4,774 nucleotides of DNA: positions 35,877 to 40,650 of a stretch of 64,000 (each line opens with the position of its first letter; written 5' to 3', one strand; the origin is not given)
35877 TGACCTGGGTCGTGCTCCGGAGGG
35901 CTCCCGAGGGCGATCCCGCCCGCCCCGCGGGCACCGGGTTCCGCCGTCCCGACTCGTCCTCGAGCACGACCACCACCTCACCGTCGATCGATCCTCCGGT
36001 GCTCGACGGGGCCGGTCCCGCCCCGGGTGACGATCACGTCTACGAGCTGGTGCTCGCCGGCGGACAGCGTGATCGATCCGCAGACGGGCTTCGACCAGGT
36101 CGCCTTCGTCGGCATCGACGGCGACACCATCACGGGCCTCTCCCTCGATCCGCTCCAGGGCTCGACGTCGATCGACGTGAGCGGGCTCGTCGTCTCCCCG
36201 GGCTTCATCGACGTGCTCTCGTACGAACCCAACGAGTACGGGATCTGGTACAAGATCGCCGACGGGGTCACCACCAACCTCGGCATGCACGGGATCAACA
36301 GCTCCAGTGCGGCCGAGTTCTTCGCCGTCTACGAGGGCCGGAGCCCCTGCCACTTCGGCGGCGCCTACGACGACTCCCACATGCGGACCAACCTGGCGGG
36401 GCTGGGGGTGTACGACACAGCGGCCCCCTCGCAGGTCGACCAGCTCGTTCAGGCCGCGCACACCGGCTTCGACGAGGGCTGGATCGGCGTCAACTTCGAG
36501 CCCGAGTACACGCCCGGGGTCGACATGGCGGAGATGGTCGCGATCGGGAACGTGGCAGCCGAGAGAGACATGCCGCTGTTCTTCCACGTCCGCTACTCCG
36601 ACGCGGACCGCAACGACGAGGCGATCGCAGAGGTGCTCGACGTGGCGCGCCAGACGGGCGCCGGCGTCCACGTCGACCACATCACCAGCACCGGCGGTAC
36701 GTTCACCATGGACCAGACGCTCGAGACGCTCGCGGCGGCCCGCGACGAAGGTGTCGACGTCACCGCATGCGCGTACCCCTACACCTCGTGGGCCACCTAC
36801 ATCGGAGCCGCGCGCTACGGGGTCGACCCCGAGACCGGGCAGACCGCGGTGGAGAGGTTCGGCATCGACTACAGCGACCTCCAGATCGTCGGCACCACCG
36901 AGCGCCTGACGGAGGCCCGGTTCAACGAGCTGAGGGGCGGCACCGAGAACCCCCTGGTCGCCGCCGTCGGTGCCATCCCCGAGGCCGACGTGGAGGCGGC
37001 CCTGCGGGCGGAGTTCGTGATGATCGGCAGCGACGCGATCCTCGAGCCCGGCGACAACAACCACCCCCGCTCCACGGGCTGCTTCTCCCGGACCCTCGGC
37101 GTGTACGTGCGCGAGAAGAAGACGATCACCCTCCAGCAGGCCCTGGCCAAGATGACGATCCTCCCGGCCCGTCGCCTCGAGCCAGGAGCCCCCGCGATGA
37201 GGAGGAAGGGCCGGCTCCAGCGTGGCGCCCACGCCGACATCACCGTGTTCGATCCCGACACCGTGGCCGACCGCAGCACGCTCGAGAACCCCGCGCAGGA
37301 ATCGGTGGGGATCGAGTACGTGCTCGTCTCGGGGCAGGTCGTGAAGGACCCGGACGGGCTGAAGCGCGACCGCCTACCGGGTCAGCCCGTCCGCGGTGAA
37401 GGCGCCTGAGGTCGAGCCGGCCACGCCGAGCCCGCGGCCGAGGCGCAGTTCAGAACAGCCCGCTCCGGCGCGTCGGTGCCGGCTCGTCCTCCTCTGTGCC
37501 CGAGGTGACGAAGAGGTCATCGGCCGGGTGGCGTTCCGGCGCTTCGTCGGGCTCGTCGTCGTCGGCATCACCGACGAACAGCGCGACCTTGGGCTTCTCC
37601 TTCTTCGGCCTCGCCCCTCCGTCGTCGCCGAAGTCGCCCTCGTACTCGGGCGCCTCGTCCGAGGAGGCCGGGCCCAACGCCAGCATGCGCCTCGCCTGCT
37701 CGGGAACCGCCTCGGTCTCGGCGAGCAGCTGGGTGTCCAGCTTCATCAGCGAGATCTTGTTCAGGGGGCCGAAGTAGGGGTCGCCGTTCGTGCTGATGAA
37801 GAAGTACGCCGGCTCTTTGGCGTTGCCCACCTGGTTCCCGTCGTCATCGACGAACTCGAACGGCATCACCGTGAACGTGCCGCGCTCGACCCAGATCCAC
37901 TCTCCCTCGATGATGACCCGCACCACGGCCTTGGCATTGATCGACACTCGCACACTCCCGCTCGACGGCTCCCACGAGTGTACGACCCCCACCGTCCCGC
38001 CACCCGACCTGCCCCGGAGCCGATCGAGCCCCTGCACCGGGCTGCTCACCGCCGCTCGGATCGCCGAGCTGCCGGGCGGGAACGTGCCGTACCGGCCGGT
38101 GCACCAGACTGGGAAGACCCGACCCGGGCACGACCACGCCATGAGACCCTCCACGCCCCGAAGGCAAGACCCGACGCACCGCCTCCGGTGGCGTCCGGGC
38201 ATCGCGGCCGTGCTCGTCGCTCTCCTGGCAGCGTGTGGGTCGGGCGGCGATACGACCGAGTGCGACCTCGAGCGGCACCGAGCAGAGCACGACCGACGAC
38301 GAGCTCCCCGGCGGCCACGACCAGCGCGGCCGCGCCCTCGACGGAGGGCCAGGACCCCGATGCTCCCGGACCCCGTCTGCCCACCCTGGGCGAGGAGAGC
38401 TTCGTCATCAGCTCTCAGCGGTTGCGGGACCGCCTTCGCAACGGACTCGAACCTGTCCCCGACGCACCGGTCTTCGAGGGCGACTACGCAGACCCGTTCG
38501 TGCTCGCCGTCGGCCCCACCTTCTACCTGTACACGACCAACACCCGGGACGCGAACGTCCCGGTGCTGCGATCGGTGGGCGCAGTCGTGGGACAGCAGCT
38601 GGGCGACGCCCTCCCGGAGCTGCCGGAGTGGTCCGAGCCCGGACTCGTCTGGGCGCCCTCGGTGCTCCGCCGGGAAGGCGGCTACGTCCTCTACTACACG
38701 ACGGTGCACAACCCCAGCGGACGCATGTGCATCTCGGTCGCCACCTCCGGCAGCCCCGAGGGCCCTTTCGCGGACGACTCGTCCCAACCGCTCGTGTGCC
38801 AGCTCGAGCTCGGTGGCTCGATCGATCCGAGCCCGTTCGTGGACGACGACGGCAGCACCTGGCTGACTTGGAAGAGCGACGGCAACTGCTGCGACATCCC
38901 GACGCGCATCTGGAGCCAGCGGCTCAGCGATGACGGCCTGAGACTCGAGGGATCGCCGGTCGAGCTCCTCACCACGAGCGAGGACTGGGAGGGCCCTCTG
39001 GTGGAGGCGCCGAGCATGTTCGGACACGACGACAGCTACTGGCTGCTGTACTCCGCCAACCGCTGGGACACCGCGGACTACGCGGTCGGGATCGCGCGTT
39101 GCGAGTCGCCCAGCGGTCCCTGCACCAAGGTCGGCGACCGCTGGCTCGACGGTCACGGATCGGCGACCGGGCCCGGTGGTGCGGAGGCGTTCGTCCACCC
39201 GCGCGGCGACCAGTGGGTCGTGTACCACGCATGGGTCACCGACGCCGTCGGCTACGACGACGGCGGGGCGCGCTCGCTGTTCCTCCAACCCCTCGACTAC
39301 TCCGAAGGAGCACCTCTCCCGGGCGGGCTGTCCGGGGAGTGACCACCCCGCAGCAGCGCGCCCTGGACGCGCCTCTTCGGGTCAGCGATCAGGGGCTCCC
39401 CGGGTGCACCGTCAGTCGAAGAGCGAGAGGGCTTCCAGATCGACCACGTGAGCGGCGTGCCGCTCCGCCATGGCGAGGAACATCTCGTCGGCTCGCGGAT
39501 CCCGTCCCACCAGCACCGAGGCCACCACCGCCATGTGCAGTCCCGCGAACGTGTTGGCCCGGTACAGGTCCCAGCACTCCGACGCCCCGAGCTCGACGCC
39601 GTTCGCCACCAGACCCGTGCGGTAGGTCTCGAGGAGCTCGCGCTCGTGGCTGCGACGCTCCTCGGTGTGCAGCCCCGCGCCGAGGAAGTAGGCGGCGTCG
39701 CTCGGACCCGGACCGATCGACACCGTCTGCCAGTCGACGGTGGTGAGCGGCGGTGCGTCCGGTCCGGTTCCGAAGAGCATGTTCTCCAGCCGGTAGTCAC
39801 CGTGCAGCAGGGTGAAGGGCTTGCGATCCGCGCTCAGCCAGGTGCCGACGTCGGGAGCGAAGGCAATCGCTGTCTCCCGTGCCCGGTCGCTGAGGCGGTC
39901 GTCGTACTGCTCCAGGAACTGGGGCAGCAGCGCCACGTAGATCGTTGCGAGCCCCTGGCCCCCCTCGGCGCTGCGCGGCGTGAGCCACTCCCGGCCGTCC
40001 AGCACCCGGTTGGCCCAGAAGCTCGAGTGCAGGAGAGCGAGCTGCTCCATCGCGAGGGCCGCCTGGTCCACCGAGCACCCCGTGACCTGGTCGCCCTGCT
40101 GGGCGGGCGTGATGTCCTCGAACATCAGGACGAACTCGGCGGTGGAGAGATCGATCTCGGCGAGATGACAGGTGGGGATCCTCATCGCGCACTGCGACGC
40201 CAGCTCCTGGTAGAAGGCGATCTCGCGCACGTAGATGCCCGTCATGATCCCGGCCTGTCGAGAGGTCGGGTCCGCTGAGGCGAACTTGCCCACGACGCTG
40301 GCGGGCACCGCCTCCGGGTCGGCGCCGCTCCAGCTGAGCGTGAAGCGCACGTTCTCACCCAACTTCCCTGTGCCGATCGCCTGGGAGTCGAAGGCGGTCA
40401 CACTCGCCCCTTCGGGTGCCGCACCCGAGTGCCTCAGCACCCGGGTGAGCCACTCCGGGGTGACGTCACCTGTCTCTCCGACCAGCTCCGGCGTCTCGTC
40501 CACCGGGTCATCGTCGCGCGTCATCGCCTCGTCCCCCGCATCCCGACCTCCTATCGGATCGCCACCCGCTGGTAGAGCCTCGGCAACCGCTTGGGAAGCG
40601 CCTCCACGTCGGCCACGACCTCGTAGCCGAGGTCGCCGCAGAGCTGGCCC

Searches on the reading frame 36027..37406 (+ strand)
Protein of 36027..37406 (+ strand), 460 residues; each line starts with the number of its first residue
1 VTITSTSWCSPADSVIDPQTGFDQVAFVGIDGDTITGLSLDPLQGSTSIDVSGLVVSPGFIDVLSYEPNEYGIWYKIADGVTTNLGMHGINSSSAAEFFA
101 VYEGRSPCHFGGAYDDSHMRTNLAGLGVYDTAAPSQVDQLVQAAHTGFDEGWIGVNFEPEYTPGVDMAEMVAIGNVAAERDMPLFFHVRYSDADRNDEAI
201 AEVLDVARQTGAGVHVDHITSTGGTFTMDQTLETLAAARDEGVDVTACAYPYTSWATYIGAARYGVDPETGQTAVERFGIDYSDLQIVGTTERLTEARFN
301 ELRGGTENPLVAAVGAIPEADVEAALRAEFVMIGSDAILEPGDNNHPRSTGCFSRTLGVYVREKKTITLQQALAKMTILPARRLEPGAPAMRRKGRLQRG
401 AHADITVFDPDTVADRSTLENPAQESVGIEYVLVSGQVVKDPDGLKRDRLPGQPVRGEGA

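Call 34: search_protein_families(library=pfam, proteins=[window:36027-37406:+], max_evalue=0.001)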
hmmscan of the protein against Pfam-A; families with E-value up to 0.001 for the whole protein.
window:36027-37406:+ (460 aa): 2 families
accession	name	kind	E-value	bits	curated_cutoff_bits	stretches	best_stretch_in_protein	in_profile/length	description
PF07969.17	Amidohydro_3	-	6.1e-14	52.8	29.7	1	231-439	264-471/472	Amidohydrolase family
PF01979.26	Amidohydro_1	-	5.7e-09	36.1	25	1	140-439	100-345/345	Amidohydrolase family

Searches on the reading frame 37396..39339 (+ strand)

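Call 34: search_protein_families(library=pfam, proteins=[window:37396-39339:+], max_evalue=0.001)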
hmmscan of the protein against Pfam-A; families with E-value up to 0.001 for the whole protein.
window:37396-39339:+ (648 aa): 1 family
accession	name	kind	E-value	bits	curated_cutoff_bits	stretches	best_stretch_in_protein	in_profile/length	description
PF04616.20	Glyco_hydro_43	-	3.9e-48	164.7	32.2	1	357-639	3-287/288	Glycosyl hydrolases family 43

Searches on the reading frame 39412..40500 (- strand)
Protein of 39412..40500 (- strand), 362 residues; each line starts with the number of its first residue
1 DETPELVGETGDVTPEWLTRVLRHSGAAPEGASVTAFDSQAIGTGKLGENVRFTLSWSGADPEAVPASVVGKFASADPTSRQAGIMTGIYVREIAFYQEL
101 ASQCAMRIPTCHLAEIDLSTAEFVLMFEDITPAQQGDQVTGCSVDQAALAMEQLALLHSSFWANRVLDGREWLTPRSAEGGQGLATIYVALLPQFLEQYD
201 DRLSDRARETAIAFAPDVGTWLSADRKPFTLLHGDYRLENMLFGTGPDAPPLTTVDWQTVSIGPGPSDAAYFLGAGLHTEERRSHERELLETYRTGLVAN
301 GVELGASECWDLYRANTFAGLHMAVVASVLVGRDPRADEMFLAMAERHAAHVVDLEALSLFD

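Call 34: search_protein_families(library=pfam, proteins=[window:39412-40500:-], max_evalue=0.001)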
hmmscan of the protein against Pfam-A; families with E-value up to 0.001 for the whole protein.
window:39412-40500:- (362 aa): 3 families
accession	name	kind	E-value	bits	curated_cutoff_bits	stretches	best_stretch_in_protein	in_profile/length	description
PF02958.26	EcKL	-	9.5e-14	51.8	22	1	67-300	27-288/294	Ecdysteroid kinase-like family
PF01636.29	APH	-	1.1e-08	35.6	23.2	1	92-282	39-218/239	Phosphotransferase enzyme family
PF07914.17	DUF1679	-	2.5e-06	27.1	24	1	231-296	270-337/414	Uncharacterized oxidoreductase dhs-27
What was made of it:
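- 39412..40524 (-): EcKL/APH-family small-molecule kinase, about 362-370 aa. It is a conserved neighbour of the operon. It lies downstream of cbbO here and immediately after delta, convergent, in relatives. PF02958 at 9.5e-14 and PF01636 at 1.1e-8 (call 34).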

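Call 55: search_solved_structures(query=window:39412-40500:-, max_evalue=0.01)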
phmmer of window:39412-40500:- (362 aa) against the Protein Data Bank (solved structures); distinct sequences matched with E-value up to 0.01: 1.
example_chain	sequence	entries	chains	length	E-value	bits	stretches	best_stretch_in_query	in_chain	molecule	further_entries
3ats_A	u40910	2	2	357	0.0022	20.5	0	224-275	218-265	Putative uncharacterized protein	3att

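Call 56: search_protein_families(library=ncbifam, proteins=[window:39412-40500:-], max_evalue=0.00001)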
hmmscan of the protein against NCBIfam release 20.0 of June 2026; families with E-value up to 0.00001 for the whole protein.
window:39412-40500:- (362 aa): 0 families

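Call 69: find_homologous_proteins(query=window:39412-40500:-, max_evalue=1e-10)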
Query window:39412-40500:- (362 aa): 1167 proteins with E <= 1e-10 among 8000 candidates; the best 120 are listed.
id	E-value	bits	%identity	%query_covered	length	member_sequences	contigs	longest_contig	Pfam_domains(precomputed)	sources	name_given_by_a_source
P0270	8.7e-241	816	100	100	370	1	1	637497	PF07914.18,PF02958.27,PF01636.30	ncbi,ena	-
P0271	2.4e-172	591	74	99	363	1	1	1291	PF02958.27,PF01636.30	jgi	jgi:hypothetical protein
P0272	7.1e-166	570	69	98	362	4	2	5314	PF07914.18,PF02958.27,PF01636.30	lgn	-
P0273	3.6e-163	561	70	99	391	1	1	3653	PF02958.27,PF01636.30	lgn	-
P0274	2.8e-161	555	70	98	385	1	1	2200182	PF02958.27,PF01636.30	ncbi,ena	-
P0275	3.7e-161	554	69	96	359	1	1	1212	PF07914.18,PF02958.27,PF01636.30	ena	-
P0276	1.4e-159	549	70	98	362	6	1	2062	PF02958.27,PF01636.30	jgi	jgi:hypothetical protein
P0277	7.4e-158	543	68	99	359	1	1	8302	PF02958.27,PF01636.30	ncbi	-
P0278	9.5e-153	527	66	99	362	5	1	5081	PF07914.18,PF02958.27,PF01636.30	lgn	-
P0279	1.2e-152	526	66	99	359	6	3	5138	PF02958.27,PF01636.30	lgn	-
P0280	3.1e-152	525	67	98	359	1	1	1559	PF07914.18,PF02958.27,PF01636.30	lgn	-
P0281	4.7e-151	521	67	98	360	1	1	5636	PF07914.18,PF02958.27,PF01636.30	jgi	jgi:hypothetical protein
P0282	2.2e-150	519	66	98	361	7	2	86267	PF07914.18,PF02958.27,PF01636.30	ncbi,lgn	-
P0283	8.6e-150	517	66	99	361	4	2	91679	PF02958.27,PF01636.30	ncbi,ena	-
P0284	9.0e-150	517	66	98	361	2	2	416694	PF02958.27,PF01636.30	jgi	jgi:hypothetical protein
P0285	1.1e-149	517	67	97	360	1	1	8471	PF07914.18,PF02958.27,PF01636.30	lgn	-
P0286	6.4e-149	514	65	99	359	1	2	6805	PF02958.27,PF01636.30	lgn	-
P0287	6.5e-147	507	64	99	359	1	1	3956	PF07914.18,PF02958.27,PF01636.30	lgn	-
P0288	1.0e-146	507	65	96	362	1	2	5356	PF07914.18,PF02958.27,PF01636.30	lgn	-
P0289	8.4e-143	494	63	99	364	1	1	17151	PF02958.27,PF01636.30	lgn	-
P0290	5.3e-142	491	63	96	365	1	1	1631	PF02958.27,PF01636.30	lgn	-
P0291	8.2e-139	481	60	98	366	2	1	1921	PF07914.18,PF02958.27,PF01636.30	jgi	jgi:hypothetical protein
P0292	6.8e-137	474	60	98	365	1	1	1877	PF02958.27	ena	-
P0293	6.8e-134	465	59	98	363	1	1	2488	PF07914.18,PF02958.27,PF01636.30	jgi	jgi:hypothetical protein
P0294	4.8e-133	462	59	99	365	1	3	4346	PF07914.18,PF02958.27,PF01636.30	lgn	-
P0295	4.3e-132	459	58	98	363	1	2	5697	PF02958.27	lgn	-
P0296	8.8e-132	458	60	98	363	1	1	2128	PF02958.27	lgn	-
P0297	6.2e-131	455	58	98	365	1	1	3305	PF07914.18,PF02958.27,PF01636.30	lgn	-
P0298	1.1e-130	454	59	99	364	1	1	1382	PF02958.27,PF01636.30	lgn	-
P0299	1.0e-124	434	55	99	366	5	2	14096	PF07914.18,PF02958.27,PF01636.30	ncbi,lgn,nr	ncbi:MAG: DUF1679 domain-containing protein [Actinobacteria bacterium ATB1]|nr:DUF1679 domain-contai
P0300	1.4e-122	427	56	98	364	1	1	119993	PF02958.27,PF01636.30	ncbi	-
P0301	8.1e-118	412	54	99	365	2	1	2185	PF07914.18,PF02958.27,PF01636.30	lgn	-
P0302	1.3e-115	404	54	98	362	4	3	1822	PF02958.27,PF01636.30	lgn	-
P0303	2.8e-115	403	54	96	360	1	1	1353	PF07914.18,PF02958.27,PF01636.30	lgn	-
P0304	1.8e-110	388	54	98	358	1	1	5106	PF02958.27,PF01636.30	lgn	-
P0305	1.3e-108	381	70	70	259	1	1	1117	PF07914.18,PF02958.27,PF01636.30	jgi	jgi:hypothetical protein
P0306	3.8e-108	380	52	98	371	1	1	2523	PF02958.27,PF01636.30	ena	-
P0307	1.2e-107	378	52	98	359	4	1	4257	PF07914.18,PF02958.27,PF01636.30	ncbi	-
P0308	2.9e-106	374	52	98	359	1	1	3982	PF07914.18,PF02958.27,PF01636.30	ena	-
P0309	7.0e-106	372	50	99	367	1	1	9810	PF07914.18,PF02958.27,PF01636.30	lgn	-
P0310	4.2e-105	370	50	99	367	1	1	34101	PF07914.18,PF02958.27,PF01636.30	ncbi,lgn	ncbi:MAG: phosphotransferase family protein [Myxococcota bacterium]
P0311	7.7e-105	369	51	98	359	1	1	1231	PF07914.18,PF02958.27,PF01636.30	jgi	jgi:hypothetical protein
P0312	1.3e-102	362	49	99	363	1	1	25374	PF07914.18,PF02958.27,PF01636.30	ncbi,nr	ncbi:MAG: phosphotransferase [Deltaproteobacteria bacterium]|nr:phosphotransferase [Deltaproteobacte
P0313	3.3e-102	360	50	97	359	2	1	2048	PF07914.18,PF02958.27,PF01636.30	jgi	jgi:hypothetical protein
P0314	5.9e-102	360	50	98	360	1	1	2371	PF07914.18,PF02958.27,PF01636.30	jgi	-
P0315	6.1e-102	360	48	98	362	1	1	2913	PF07914.18,PF02958.27,PF01636.30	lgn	-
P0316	2.0e-101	358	50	97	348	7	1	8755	PF07914.18,PF02958.27,PF01636.30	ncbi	ncbi:MAG: phosphotransferase family protein [Acidimicrobiales bacterium]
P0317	4.5e-101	357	49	98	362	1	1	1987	PF07914.18,PF02958.27,PF01636.30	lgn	-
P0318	5.7e-101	356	48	98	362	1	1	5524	PF07914.18,PF02958.27,PF01636.30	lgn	-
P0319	1.2e-100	355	50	98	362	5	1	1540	PF02958.27,PF01636.30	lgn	-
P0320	2.0e-100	355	49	100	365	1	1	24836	PF07914.18,PF02958.27,PF01636.30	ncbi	-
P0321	2.1e-100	354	50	98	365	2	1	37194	PF07914.18,PF02958.27,PF01636.30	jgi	jgi:hypothetical protein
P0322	3.8e-100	354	50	96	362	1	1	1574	PF02958.27,PF01636.30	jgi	jgi:Phosphotransferase enzyme family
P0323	3.3e-99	351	48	97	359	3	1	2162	PF07914.18,PF02958.27,PF01636.30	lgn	-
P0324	3.5e-99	350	49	98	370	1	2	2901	PF07914.18,PF02958.27,PF01636.30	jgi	-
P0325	4.5e-99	350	49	98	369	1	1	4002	PF02958.27,PF01636.30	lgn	-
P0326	6.9e-99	349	48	99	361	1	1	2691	PF02958.27,PF01636.30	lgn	-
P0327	1.4e-98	348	49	99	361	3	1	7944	PF07914.18,PF02958.27,PF01636.30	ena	-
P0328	2.3e-98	348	50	97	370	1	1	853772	PF07914.18,PF02958.27,PF01636.30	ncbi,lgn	-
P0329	3.7e-98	347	48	98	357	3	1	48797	PF07914.18,PF02958.27,PF01636.30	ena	-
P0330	4.5e-98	347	48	98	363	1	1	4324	PF02958.27,PF01636.30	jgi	-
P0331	4.9e-98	347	49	98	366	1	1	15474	PF07914.18,PF02958.27,PF01636.30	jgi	jgi:Ecdysteroid kinase-like family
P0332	6.4e-98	346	49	98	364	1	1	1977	PF07914.18,PF02958.27,PF01636.30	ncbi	-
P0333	1.2e-97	345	48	99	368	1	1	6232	PF02958.27,PF01636.30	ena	-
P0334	1.6e-97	345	49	98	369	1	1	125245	PF07914.18,PF02958.27,PF01636.30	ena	-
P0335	2.0e-97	345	46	98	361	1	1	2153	PF07914.18,PF02958.27,PF01636.30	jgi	jgi:hypothetical protein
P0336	2.3e-97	344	50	96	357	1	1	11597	PF07914.18,PF02958.27,PF01636.30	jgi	jgi:hypothetical protein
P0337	3.1e-97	344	48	98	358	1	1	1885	PF07914.18,PF02958.27,PF01636.30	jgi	jgi:hypothetical protein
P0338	1.1e-96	342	49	95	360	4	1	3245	PF07914.18,PF02958.27,PF01636.30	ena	-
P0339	1.5e-96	342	49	97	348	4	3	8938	PF07914.18,PF02958.27,PF01636.30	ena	-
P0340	1.7e-96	342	51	95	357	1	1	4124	PF07914.18,PF02958.27,PF01636.30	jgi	jgi:hypothetical protein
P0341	1.9e-96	341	50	96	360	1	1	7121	PF07914.18,PF02958.27,PF01636.30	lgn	-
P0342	3.7e-96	340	48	97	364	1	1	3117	PF07914.18,PF02958.27,PF01636.30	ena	-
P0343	3.9e-96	340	48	99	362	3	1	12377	PF07914.18,PF02958.27,PF01636.30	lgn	-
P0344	4.9e-96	340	48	98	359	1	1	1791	PF07914.18,PF02958.27,PF01636.30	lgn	-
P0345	5.2e-96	340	48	97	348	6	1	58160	PF07914.18,PF02958.27,PF01636.30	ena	-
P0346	5.4e-96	340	49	96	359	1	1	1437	PF07914.18,PF02958.27,PF01636.30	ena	-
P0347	5.5e-96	340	49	98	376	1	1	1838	PF07914.18,PF02958.27,PF01636.30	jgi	-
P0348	6.6e-96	340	48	98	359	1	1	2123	PF07914.18,PF02958.27,PF01636.30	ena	-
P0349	1.3e-95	339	48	97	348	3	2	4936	PF07914.18,PF02958.27,PF01636.30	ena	-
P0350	1.5e-95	338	49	96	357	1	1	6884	PF07914.18,PF02958.27,PF01636.30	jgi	jgi:hypothetical protein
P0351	3.4e-95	337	48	98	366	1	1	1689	PF07914.18,PF02958.27,PF01636.30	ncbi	-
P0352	3.5e-95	337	48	99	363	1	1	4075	PF07914.18,PF02958.27,PF01636.30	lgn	-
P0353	3.8e-95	337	48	99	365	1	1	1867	PF07914.18,PF02958.27,PF01636.30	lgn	-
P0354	6.7e-95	336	46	98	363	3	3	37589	PF07914.18,PF02958.27,PF01636.30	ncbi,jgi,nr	ncbi:MAG: phosphotransferase [Deltaproteobacteria bacterium]|nr:phosphotransferase [Deltaproteobacte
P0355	9.7e-95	336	49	98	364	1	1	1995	PF07914.18,PF02958.27,PF01636.30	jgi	-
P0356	1.1e-94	336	48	98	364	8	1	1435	PF07914.18,PF02958.27,PF01636.30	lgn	-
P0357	1.1e-94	336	49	96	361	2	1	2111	PF07914.18,PF02958.27,PF01636.30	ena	-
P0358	1.4e-94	335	49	97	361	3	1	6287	PF07914.18,PF02958.27,PF01636.30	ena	-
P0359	1.5e-94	335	48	96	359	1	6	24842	PF07914.18,PF02958.27,PF01636.30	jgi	jgi:hypothetical protein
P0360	1.8e-94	335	47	98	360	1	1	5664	PF07914.18,PF02958.27,PF01636.30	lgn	-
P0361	2.2e-94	335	49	97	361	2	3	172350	PF07914.18,PF02958.27,PF01636.30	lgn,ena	-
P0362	2.3e-94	335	48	98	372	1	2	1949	PF02958.27,PF01636.30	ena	-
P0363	3.1e-94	334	46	98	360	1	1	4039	PF07914.18,PF02958.27,PF01636.30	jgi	jgi:Phosphotransferase enzyme family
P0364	3.1e-94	334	49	95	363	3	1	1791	PF07914.18,PF02958.27,PF01636.30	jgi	jgi:hypothetical protein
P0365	3.7e-94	334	47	99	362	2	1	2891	PF07914.18,PF02958.27,PF01636.30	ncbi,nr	ncbi:MAG: phosphotransferase [Myxococcota bacterium]|nr:phosphotransferase [Myxococcota bacterium]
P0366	3.8e-94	334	46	96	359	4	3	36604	PF07914.18,PF02958.27,PF01636.30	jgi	jgi:hypothetical protein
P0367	4.1e-94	334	51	96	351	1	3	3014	PF07914.18,PF02958.27,PF01636.30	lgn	-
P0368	5.4e-94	333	49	97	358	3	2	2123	PF07914.18,PF02958.27,PF01636.30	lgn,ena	-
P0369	5.4e-94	333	47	98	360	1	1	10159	PF02958.27,PF01636.30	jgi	-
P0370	5.6e-94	333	49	98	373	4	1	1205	PF07914.18,PF02958.27,PF01636.30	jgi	jgi:hypothetical protein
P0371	5.6e-94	333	47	94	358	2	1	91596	PF02958.27,PF01636.30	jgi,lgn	jgi:hypothetical protein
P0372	6.5e-94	333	46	99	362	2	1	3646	PF07914.18,PF02958.27,PF01636.30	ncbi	-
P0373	6.8e-94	333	48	98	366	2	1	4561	PF07914.18,PF02958.27,PF01636.30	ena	-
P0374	6.9e-94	333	48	94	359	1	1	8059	PF07914.18,PF02958.27,PF01636.30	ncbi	-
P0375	8.1e-94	333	48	96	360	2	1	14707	PF07914.18,PF02958.27,PF01636.30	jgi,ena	-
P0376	8.9e-94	333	48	92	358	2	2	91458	PF02958.27,PF01636.30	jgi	jgi:hypothetical protein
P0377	9.2e-94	333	47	98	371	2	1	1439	PF07914.18,PF02958.27,PF01636.30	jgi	jgi:hypothetical protein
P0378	9.8e-94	333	46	99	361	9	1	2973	PF07914.18,PF02958.27,PF01636.30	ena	-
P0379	1.6e-93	332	48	98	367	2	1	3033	PF07914.18,PF02958.27,PF01636.30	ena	-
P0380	1.6e-93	332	48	97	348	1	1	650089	PF07914.18,PF02958.27,PF01636.30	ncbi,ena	-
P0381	1.8e-93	332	48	96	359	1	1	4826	PF07914.18,PF02958.27,PF01636.30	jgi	jgi:hypothetical protein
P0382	3.1e-93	331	48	98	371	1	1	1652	PF07914.18,PF02958.27,PF01636.30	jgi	jgi:hypothetical protein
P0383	3.2e-93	331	47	97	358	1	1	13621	PF07914.18,PF02958.27,PF01636.30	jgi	jgi:hypothetical protein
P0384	3.6e-93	331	49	99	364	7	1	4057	PF07914.18,PF02958.27,PF01636.30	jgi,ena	-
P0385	3.9e-93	331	47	95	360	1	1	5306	PF07914.18,PF02958.27,PF01636.30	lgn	-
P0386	4.5e-93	330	46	97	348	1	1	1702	PF07914.18,PF02958.27,PF01636.30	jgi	jgi:hypothetical protein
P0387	4.9e-93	330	48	97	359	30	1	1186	PF07914.18,PF02958.27,PF01636.30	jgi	-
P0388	4.9e-93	330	48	97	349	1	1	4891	PF07914.18,PF02958.27,PF01636.30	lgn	-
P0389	6.4e-93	330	48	95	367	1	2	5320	PF07914.18,PF02958.27,PF01636.30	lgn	-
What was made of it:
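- On S25DH/S26DH-like steroid side-chain hydroxylases: The kinase search did not list any Sterolibacterium protein among the best 120 (call 69).
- Tried and rejected: The homologue search returned only unnamed or generically named phosphotransferases at 46% identity or above (call 69).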

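Call 70: find_encoding_contigs(protein=P0310, flank=10000, max_places=1)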
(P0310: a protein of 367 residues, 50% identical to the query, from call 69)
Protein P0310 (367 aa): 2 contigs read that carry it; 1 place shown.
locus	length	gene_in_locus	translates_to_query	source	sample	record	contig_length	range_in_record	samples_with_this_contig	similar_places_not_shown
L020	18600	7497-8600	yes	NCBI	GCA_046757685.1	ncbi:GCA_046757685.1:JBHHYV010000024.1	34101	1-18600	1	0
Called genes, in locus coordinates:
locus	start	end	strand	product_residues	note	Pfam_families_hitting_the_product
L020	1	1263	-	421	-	PF13472:Lipase_GDSL_2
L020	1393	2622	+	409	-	PF00365:PFK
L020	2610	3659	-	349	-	PF03328:HpcH_HpaI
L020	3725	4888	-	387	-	PF00092:VWA, PF13519:VWA_2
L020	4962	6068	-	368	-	-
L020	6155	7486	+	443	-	PF00890:FAD_binding_2 (weak), PF07992:Pyr_redox_2 (faint), PF12831:FAD_oxidored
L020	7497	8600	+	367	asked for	PF01636:APH, PF02958:EcKL, PF07914:DUF1679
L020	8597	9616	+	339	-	PF01636:APH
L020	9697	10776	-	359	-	PF01513:NAD_kinase, PF00781:DAGK_cat (weak)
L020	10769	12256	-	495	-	PF07690:MFS_1 (weak), PF13347:MFS_2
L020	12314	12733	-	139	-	PF07681:DoxX, PF13564:DoxX_2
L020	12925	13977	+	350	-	-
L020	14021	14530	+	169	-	PF07355:GRDB (weak)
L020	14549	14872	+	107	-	-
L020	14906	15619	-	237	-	-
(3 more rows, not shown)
